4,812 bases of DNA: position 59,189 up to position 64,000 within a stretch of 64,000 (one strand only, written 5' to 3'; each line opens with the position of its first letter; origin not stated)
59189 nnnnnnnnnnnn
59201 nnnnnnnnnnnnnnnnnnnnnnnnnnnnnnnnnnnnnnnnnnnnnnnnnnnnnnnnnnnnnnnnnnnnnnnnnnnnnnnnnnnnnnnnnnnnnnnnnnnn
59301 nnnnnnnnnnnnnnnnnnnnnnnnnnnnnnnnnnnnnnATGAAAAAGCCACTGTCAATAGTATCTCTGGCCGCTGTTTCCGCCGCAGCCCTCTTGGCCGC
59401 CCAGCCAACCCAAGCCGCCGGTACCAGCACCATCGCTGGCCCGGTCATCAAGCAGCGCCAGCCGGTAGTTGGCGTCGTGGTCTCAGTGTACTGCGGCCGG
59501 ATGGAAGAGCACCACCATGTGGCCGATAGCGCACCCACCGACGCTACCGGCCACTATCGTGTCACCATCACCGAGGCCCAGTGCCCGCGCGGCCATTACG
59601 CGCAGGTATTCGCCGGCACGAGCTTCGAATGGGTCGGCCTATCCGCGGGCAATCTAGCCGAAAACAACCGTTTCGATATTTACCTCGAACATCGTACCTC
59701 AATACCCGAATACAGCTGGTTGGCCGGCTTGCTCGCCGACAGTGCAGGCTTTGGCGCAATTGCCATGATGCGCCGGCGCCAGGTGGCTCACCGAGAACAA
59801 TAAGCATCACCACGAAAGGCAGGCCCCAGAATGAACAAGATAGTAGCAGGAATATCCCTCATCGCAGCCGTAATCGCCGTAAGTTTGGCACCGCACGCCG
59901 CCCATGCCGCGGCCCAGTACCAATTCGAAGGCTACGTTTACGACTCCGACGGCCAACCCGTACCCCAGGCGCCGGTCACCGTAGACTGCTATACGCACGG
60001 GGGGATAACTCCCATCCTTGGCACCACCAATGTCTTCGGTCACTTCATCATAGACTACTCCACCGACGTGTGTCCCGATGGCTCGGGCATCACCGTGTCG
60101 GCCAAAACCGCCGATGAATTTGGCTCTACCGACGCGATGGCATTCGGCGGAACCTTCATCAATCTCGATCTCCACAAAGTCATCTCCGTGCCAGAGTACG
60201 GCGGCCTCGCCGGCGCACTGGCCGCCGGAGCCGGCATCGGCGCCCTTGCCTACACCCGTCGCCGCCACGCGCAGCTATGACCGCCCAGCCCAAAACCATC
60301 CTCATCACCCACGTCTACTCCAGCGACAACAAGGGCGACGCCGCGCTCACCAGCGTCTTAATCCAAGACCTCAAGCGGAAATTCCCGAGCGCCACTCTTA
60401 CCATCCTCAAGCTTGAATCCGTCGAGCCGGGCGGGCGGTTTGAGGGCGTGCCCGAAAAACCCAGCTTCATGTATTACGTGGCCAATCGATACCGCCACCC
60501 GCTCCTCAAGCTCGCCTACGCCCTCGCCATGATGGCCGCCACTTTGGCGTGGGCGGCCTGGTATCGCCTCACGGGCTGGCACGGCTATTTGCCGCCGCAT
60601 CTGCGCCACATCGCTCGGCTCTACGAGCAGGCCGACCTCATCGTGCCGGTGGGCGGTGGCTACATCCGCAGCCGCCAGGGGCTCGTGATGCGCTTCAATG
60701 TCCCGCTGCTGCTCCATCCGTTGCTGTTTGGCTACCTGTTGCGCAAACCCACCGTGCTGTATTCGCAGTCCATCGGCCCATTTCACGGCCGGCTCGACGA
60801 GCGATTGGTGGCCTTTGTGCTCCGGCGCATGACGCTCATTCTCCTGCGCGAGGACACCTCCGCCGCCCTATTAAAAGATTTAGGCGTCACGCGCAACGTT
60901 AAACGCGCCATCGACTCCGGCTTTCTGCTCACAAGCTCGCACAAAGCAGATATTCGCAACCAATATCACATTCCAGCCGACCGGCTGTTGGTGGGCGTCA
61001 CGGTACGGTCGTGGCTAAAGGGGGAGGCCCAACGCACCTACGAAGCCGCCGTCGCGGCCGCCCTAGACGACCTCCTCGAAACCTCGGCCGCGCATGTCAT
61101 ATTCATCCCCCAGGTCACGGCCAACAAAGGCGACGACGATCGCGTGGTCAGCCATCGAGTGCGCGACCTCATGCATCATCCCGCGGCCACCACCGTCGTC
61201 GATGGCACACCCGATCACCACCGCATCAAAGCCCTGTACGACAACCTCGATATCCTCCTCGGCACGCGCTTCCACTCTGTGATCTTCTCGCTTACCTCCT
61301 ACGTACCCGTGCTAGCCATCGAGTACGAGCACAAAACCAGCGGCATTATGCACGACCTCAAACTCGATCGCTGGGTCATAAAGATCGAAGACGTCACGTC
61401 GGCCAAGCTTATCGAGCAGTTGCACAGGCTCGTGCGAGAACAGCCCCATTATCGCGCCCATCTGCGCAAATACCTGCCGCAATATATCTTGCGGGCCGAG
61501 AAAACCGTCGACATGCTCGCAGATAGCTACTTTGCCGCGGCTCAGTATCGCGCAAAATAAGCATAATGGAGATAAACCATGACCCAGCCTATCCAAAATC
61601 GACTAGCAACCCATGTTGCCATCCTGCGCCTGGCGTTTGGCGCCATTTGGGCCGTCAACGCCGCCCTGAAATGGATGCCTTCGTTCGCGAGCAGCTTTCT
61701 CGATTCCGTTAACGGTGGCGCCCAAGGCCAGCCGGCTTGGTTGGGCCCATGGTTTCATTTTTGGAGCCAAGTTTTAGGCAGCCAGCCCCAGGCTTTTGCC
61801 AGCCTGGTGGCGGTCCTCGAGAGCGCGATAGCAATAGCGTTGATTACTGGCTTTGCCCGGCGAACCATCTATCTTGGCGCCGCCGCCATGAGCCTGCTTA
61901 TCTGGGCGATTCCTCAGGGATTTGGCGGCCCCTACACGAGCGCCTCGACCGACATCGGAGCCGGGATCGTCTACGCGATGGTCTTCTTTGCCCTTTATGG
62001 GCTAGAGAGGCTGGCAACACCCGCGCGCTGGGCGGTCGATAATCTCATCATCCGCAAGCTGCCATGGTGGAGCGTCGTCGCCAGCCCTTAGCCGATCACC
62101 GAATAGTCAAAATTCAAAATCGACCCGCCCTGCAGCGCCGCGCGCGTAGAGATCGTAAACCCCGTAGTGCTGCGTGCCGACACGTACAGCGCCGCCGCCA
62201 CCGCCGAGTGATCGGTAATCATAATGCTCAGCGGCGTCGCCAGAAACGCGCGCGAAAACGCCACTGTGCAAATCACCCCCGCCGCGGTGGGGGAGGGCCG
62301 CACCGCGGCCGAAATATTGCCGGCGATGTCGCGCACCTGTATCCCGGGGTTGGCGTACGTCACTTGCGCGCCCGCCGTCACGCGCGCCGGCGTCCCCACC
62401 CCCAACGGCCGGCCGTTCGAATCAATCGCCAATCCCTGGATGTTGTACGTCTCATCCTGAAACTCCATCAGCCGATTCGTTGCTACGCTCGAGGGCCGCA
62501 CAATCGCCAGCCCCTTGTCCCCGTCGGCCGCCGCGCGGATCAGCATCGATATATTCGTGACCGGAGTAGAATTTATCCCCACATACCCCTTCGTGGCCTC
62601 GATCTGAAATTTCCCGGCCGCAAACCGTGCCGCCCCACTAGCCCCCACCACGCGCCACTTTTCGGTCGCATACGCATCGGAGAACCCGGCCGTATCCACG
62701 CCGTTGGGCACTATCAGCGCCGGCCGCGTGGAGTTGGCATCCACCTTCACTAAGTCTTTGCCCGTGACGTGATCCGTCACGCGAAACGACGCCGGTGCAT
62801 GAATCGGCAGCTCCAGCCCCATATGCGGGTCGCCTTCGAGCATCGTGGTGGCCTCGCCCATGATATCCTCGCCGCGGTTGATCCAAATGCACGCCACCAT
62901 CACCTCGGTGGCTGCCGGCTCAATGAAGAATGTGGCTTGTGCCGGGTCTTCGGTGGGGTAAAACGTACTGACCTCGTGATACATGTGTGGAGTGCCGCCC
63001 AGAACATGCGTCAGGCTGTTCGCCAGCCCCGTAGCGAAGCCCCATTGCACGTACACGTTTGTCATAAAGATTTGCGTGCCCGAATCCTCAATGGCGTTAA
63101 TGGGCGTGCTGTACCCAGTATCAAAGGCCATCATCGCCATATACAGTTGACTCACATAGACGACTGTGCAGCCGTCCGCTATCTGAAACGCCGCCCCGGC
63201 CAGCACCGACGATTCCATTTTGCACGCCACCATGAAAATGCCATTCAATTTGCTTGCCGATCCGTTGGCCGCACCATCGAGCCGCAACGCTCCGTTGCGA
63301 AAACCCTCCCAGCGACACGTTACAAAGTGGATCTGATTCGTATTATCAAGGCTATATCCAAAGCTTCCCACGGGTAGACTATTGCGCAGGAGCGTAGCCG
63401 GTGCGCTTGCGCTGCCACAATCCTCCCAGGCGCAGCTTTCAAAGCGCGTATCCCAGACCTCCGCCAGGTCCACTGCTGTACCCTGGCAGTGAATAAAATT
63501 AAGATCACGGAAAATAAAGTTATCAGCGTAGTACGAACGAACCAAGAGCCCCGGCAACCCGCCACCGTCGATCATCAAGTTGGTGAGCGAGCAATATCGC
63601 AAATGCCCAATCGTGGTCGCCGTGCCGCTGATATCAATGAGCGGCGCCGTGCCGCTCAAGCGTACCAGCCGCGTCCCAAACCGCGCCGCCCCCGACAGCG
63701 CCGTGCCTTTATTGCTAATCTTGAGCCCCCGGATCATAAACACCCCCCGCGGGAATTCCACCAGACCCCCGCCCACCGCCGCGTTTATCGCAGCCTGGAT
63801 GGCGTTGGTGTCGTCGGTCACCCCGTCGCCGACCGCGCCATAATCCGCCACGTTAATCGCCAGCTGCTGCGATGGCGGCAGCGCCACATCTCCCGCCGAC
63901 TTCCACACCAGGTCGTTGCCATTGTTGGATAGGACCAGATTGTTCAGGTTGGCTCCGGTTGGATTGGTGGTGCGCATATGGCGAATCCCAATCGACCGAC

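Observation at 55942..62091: Exosortase-like sorting system with seven tandem paralogous substrates carrying a previously unlisted [IV]PE[YF]G-TM-RRR C-terminal signal, in one translationally coupled operon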

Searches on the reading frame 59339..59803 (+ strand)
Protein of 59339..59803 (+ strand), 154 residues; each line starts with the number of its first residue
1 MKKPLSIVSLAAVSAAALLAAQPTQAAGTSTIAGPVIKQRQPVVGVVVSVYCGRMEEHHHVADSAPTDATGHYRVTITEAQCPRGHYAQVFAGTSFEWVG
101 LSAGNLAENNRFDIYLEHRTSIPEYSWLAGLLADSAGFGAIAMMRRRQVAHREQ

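Call 3: search_protein_families(library=ncbifam, proteins=[window:59339-59803:+], max_evalue=1)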
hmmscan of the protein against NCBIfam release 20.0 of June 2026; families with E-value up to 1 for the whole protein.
window:59339-59803:+ (154 aa): 2 families
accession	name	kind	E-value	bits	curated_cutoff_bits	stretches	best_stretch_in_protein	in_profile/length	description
NF009507.0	PRK12865.1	equivalog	0.16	12.3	149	1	25-73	32-80/97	YciI-like protein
NF047437.1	VC2662_fam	equivalog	0.16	11.4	140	1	1-59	1-58/187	VC2662 family protein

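Call 4: search_protein_families(library=pfam, proteins=[window:59339-59803:+], max_evalue=1)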
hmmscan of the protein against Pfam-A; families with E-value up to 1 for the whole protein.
window:59339-59803:+ (154 aa): 5 families
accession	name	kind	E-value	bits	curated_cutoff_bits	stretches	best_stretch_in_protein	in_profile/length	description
PF01190.23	Pollen_Ole_e_1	-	0.0011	19.7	23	1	38-82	19-66/99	Pollen protein Ole e 1 like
PF13620.12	CarboxypepD_reg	-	0.054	14.3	32.3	1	31-77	1-44/82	Carboxypeptidase regulatory-like domain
PF11974.14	bMG3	-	0.058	13.8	34.9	1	37-101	22-85/103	Bacterial alpha-2-macroglobulin MG3 domain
PF13115.11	YtkA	-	0.17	13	25.9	1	26-77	18-72/85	YtkA-like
PF20598.4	DUF6795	-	0.27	12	27.4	1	32-81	1-49/103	Domain of unknown function (DUF6795)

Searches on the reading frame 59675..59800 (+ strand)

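Call 11: search_protein_families(library=ncbifam, proteins=[window:59675-59800:+], max_evalue=10)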
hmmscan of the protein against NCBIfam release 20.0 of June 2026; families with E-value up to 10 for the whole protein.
seq(42 aa): 1 family
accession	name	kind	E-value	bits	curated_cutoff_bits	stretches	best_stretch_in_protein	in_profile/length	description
TIGR03370.1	VPLPA-CTERM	domain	0.046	13.7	25.35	1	24-36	12-24/25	VPLPA-CTERM sorting domain-containing protein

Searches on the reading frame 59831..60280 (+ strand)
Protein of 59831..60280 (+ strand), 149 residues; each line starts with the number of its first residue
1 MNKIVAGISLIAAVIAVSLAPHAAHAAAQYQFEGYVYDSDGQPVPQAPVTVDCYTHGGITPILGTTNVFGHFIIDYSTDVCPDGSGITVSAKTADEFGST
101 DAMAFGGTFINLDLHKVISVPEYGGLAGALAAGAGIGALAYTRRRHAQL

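Call 3: search_protein_families(library=ncbifam, proteins=[window:59831-60280:+], max_evalue=1)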
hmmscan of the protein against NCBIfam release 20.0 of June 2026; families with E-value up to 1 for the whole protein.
window:59831-60280:+ (149 aa): 1 family
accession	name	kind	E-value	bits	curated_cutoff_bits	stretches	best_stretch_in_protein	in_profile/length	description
TIGR04134.1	lipo_with_rSAM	hypoth_equivalog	0.035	14.1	39.8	1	27-63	37-73/150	radical SAM-associated putative lipoprotein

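Call 4: search_protein_families(library=pfam, proteins=[window:59831-60280:+], max_evalue=1)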
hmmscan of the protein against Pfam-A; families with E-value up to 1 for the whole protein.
window:59831-60280:+ (149 aa): 4 families
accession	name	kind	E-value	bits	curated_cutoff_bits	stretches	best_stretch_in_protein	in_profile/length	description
PF02369.22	Big_1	-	0.0023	18.4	34.9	1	23-93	12-80/93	Bacterial Ig-like domain (group 1)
PF13620.12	CarboxypepD_reg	-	0.013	16.3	32.3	1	33-73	3-41/82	Carboxypeptidase regulatory-like domain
PF00746.26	Gram_pos_anchor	-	0.54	10.7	20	1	123-145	18-40/43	LPXTG cell wall anchor motif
PF02656.20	DUF202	-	0.6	11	23.4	1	103-148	21-64/68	Domain of unknown function (DUF202)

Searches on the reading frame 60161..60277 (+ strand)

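Call 11: search_protein_families(library=ncbifam, proteins=[window:60161-60277:+], max_evalue=10)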
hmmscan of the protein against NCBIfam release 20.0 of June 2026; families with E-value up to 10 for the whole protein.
seq(39 aa): 2 families
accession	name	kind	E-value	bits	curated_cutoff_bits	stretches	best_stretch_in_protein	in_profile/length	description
TIGR00881.1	2A0104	subfamily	0.075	12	407.75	1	6-36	256-286/379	phosphoglycerate transporter protein PgtP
TIGR03370.1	VPLPA-CTERM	domain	0.41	10.7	25.35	1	23-36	11-24/25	VPLPA-CTERM sorting domain-containing protein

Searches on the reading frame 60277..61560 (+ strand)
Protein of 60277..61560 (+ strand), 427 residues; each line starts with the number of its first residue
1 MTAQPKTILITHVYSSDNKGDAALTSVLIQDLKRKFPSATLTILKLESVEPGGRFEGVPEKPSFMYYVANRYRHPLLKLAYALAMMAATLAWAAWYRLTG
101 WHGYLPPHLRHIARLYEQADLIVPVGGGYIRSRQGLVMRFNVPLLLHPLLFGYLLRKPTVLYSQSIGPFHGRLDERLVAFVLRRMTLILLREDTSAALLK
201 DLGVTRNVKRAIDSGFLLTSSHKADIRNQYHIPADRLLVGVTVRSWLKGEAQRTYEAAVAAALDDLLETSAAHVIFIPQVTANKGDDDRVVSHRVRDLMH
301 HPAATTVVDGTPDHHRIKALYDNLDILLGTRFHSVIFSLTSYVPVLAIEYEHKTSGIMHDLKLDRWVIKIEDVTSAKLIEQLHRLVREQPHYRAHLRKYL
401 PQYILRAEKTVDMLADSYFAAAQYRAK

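Call 3: search_protein_families(library=ncbifam, proteins=[window:60277-61560:+], max_evalue=1)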
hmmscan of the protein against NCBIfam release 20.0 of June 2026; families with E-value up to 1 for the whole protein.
window:60277-61560:+ (427 aa): 3 families
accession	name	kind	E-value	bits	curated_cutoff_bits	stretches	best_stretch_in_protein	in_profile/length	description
TIGR03609.1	S_layer_CsaB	equivalog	1.8e-30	106.3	213.1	1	151-366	95-294/301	polysaccharide pyruvyl transferase CsaB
NF007452.0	PRK10017.1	equivalog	6.5e-28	97.7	399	1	106-397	105-401/426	colanic acid biosynthesis pyruvyl transferase WcaK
TIGR04006.1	wcaK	equivalog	9e-25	87.3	727.1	1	109-378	108-382/426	colanic acid biosynthesis pyruvyl transferase WcaK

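Call 4: search_protein_families(library=pfam, proteins=[window:60277-61560:+], max_evalue=1)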
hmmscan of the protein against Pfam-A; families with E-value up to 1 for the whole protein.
window:60277-61560:+ (427 aa): 1 family
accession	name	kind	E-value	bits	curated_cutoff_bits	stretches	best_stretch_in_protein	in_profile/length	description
PF04230.19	PS_pyruv_trans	-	5.4e-32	112.2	25.3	1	18-352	1-280/280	Polysaccharide pyruvyl transferase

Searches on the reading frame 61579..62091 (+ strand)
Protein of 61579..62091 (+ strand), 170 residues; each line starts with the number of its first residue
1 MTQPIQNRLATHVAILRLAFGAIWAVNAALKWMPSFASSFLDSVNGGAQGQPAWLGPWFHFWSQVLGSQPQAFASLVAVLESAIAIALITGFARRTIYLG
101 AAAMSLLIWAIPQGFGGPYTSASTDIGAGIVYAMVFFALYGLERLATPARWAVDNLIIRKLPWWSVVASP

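Call 3: search_protein_families(library=ncbifam, proteins=[window:61579-62091:+], max_evalue=1)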
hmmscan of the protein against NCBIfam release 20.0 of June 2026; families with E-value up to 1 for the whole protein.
window:61579-62091:+ (170 aa): 0 families

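Call 4: search_protein_families(library=pfam, proteins=[window:61579-62091:+], max_evalue=1)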
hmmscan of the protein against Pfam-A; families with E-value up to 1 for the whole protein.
window:61579-62091:+ (170 aa): 1 family
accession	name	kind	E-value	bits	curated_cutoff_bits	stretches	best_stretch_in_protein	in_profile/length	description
PF07681.17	DoxX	-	0.0011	20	23.6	1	13-110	2-81/85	DoxX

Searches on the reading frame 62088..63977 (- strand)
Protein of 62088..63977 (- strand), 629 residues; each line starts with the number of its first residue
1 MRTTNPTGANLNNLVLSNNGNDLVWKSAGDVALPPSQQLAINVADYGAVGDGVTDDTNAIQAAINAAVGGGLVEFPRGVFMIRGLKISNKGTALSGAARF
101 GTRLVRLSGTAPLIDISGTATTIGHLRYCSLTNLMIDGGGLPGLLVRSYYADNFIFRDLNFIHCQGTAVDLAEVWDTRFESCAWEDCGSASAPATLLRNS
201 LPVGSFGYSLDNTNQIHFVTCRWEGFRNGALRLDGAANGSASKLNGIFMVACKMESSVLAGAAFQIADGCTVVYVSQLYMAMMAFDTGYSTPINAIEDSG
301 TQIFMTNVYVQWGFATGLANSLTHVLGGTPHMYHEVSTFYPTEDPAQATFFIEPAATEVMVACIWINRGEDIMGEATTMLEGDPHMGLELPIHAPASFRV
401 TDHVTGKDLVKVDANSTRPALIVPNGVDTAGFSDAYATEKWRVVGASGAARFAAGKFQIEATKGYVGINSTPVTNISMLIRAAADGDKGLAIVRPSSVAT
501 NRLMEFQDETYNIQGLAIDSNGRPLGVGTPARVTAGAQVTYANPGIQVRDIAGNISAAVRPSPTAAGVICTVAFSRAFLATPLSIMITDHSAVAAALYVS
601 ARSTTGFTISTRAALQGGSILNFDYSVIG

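Call 39: search_protein_families(library=pfam, proteins=[window:62088-63977:-], max_evalue=0.001)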
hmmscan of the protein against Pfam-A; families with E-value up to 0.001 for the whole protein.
window:62088-63977:- (629 aa): 2 families
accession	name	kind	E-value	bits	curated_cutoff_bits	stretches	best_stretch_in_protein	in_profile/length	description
PF12708.12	Pect-lyase_RHGA_epim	-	4.4e-16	59.8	27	1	41-99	2-63/213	Rhamnogalacturonase A/epimerase, pectate lyase-like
PF12218.14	End_N_terminal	-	0.00098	19.2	26.3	0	48-71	1-24/67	N terminal extension of bacteriophage endosialidase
